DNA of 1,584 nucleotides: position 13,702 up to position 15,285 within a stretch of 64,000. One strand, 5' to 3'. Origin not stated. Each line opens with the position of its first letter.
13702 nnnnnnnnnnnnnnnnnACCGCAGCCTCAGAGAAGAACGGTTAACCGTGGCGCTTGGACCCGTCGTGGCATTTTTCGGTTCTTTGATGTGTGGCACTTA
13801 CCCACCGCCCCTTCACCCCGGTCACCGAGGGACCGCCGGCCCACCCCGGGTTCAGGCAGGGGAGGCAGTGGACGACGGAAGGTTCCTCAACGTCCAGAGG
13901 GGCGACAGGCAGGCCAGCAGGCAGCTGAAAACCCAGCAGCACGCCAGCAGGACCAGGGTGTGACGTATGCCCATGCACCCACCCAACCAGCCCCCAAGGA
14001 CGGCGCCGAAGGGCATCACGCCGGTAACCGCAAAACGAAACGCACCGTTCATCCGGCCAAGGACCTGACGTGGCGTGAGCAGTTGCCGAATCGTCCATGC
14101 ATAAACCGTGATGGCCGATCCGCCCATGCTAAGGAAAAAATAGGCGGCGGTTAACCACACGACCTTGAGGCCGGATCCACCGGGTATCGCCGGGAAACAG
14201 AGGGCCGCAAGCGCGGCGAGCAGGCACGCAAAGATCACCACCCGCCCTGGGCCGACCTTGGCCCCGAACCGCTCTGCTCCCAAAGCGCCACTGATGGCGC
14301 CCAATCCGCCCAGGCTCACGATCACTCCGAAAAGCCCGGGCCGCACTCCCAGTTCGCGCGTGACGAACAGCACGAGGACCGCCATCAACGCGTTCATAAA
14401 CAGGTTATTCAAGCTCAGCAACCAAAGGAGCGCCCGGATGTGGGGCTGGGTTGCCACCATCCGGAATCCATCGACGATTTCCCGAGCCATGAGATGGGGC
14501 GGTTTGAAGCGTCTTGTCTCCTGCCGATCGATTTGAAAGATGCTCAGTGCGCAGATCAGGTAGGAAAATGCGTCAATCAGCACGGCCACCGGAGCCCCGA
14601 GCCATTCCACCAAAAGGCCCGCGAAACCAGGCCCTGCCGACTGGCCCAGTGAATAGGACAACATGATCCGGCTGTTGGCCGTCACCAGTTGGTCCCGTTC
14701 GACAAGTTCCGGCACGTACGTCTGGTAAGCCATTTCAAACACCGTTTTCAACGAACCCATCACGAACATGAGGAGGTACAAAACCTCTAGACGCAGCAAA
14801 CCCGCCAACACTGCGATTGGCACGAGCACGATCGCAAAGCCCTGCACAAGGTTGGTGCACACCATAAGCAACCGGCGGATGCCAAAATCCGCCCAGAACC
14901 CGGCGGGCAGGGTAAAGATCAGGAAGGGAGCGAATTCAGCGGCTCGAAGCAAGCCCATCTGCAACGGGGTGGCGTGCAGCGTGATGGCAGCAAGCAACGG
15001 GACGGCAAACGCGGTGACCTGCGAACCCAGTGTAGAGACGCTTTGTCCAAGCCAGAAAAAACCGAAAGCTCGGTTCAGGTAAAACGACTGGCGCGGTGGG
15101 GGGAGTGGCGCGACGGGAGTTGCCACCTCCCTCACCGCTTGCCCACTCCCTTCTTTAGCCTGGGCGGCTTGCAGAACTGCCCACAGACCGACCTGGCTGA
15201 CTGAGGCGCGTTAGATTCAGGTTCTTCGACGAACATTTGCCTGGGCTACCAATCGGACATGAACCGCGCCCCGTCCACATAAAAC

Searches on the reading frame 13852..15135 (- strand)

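Call 38: search_protein_families(library=ncbifam, proteins=[window:13852-15135:-], max_evalue=0.00001)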
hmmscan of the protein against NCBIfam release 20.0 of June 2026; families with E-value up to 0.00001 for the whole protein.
window:13852-15135:- (427 aa): 5 families
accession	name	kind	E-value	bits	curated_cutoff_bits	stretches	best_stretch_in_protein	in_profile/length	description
TIGR00900.1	2A0121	subfamily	5.5e-57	193.8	319.6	1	26-385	3-360/364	H+ Antiporter protein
NF007792.0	PRK10489.1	equivalog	1.4e-22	80.3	324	1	21-419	16-405/419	enterobactin transporter EntS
NF006386.0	PRK08633.1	equivalog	2e-10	39.1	1221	1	64-421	53-412/1147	acyl-[ACP]--phospholipid O-acyltransferase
NF012178.0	tet_MFS_V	exception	7.6e-10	38.5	640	1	47-393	32-379/409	tetracycline efflux MFS transporter Tet(V)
NF041056.1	ryptide_ex_MFS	equivalog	2.7e-07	30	575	1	102-293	83-272/392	ryptide export MFS transporter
